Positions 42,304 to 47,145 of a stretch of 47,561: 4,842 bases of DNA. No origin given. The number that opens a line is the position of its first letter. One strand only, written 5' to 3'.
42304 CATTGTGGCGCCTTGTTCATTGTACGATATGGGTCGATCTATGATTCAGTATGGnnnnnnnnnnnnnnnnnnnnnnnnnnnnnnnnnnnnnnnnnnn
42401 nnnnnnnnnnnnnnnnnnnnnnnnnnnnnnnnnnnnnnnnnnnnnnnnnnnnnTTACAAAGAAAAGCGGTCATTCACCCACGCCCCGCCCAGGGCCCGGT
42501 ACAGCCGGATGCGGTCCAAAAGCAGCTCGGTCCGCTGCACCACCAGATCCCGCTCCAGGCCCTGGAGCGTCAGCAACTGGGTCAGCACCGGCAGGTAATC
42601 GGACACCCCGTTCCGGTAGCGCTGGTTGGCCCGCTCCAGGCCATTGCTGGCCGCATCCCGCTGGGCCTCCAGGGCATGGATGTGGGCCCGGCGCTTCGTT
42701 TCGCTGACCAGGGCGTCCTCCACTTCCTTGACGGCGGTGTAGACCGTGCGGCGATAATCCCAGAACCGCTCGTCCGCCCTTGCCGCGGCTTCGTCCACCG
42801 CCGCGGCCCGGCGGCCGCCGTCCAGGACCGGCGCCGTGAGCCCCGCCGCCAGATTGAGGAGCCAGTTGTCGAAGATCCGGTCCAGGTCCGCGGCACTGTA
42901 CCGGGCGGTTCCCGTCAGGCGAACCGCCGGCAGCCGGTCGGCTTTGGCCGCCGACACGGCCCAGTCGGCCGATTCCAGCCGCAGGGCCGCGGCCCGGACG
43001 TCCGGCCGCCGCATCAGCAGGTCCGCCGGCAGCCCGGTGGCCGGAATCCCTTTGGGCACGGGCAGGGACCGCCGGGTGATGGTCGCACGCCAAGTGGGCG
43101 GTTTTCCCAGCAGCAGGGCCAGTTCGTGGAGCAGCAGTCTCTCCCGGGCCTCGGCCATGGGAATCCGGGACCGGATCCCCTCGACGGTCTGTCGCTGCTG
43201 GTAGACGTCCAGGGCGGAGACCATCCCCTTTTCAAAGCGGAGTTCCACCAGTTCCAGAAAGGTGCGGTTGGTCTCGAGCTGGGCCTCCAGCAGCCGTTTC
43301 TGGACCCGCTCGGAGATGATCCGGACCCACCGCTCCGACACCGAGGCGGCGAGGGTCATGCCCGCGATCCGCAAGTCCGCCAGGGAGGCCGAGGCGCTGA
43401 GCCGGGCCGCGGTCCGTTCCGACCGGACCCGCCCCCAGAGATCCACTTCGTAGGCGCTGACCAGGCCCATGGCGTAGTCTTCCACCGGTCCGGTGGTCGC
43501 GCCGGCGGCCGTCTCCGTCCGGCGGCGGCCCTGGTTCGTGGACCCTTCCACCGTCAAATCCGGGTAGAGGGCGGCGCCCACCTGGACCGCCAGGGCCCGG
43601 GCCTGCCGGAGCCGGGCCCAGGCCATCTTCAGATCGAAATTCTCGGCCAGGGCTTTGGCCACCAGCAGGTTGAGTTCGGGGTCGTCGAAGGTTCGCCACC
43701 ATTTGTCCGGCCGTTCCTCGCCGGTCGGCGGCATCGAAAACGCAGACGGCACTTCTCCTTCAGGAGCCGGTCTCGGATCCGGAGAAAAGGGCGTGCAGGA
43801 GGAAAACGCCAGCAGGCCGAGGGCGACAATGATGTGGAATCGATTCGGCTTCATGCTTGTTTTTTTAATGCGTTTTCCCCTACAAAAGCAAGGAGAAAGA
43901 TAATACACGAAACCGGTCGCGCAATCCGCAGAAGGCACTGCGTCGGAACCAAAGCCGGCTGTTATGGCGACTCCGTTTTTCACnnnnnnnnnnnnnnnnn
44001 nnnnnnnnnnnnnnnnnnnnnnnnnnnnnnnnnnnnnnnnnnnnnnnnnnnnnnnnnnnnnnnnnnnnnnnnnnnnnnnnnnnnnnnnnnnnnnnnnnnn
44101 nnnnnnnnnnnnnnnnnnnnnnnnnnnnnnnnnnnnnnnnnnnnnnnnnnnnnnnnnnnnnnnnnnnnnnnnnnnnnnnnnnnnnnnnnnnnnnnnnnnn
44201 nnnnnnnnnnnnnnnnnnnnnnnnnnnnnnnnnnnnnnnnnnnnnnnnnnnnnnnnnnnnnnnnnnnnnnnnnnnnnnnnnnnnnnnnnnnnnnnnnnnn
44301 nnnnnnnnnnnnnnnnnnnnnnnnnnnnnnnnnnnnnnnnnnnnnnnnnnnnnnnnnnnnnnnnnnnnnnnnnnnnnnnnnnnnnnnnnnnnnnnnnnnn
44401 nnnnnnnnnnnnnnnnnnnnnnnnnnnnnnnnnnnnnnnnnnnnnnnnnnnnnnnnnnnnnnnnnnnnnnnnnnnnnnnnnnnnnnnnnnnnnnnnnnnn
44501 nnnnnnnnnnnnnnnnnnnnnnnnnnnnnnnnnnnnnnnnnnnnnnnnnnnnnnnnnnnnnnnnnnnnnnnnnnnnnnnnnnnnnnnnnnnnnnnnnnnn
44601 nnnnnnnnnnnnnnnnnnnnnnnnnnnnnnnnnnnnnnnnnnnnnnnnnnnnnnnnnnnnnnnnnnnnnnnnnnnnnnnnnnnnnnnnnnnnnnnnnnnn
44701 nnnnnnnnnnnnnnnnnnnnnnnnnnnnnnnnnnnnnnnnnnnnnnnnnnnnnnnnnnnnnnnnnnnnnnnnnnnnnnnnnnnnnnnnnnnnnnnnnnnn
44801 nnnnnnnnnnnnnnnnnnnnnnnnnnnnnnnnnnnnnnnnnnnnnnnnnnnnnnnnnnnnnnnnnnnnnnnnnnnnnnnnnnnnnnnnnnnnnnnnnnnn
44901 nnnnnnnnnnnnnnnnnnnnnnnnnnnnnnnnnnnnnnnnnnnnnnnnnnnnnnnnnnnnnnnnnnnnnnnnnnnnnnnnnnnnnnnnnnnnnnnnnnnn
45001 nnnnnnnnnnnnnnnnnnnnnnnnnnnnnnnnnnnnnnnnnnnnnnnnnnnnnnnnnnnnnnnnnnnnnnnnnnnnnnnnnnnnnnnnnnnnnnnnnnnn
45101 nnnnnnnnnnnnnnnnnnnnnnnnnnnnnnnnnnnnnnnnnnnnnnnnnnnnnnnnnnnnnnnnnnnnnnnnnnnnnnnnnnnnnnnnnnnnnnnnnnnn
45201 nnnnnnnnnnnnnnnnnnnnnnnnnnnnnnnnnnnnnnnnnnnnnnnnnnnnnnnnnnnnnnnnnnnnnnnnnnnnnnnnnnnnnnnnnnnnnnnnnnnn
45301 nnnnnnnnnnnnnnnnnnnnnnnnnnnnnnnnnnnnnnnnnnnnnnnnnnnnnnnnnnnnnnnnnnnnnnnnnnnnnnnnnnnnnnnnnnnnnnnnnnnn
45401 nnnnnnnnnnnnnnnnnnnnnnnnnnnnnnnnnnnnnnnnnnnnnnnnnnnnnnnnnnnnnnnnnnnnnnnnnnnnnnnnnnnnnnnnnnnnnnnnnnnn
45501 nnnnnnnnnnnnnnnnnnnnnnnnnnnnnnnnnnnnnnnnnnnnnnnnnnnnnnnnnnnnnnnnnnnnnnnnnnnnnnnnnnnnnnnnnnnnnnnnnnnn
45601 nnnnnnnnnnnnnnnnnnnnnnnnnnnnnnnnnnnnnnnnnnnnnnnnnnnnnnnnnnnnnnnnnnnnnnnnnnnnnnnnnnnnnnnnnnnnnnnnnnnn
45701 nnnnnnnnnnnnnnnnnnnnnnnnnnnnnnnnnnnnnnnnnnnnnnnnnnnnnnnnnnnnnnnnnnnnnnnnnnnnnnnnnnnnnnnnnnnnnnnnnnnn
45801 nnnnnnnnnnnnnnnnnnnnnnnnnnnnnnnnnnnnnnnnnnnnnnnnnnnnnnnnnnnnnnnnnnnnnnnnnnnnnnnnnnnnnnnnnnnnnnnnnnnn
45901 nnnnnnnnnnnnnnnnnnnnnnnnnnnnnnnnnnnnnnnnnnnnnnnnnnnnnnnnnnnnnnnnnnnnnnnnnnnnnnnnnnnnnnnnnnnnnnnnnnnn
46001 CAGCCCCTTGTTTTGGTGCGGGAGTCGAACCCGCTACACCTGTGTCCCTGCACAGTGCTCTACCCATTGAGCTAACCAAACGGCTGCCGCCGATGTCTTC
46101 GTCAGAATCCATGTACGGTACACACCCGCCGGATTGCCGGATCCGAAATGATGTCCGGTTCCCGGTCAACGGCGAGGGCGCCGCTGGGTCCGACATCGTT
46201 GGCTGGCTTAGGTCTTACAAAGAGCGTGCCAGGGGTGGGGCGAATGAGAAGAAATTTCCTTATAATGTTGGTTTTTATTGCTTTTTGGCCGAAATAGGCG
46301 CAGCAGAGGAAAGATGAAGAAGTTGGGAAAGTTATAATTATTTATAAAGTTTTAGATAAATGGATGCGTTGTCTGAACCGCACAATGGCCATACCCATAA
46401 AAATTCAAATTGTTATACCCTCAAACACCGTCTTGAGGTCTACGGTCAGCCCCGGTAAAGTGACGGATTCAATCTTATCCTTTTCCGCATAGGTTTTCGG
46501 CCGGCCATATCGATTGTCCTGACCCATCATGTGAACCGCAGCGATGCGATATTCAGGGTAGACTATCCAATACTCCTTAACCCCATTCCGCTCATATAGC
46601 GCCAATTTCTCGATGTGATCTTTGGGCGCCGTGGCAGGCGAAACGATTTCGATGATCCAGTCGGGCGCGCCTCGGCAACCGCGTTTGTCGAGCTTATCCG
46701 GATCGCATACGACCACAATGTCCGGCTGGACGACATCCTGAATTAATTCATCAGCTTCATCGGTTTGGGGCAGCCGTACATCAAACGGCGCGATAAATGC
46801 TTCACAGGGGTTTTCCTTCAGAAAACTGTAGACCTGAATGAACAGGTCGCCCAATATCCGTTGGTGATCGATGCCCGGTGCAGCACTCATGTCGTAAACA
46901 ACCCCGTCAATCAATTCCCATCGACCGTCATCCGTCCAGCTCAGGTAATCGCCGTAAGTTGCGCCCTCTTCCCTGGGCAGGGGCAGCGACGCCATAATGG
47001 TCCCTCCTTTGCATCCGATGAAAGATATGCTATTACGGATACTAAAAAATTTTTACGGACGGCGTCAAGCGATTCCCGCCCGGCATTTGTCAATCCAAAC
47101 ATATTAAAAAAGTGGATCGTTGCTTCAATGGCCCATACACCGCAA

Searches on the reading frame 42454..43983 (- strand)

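Call 23: search_protein_families(library=pfam, proteins=[window:42454-43983:-], max_evalue=0.001)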
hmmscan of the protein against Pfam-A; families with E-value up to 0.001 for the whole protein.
window:42454-43983:- (509 aa): 1 family
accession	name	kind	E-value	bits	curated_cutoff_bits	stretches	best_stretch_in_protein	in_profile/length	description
PF02321.23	OEP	-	8e-39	133.8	22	2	322-499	8-187/187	Outer membrane efflux protein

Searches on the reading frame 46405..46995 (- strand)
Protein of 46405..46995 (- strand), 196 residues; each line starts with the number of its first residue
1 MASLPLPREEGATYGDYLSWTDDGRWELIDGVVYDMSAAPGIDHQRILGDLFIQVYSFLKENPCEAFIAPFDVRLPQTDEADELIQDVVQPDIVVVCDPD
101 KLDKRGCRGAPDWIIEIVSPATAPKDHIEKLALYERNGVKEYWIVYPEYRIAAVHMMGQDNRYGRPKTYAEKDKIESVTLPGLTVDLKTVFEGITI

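Call 23: search_protein_families(library=pfam, proteins=[window:46405-46995:-], max_evalue=0.001)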
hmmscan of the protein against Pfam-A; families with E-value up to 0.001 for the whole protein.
window:46405-46995:- (196 aa): 1 family
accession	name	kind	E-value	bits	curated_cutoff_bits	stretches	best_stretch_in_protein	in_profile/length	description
PF05685.18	Uma2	-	3.1e-31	108.6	27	1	16-187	3-171/172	Putative restriction endonuclease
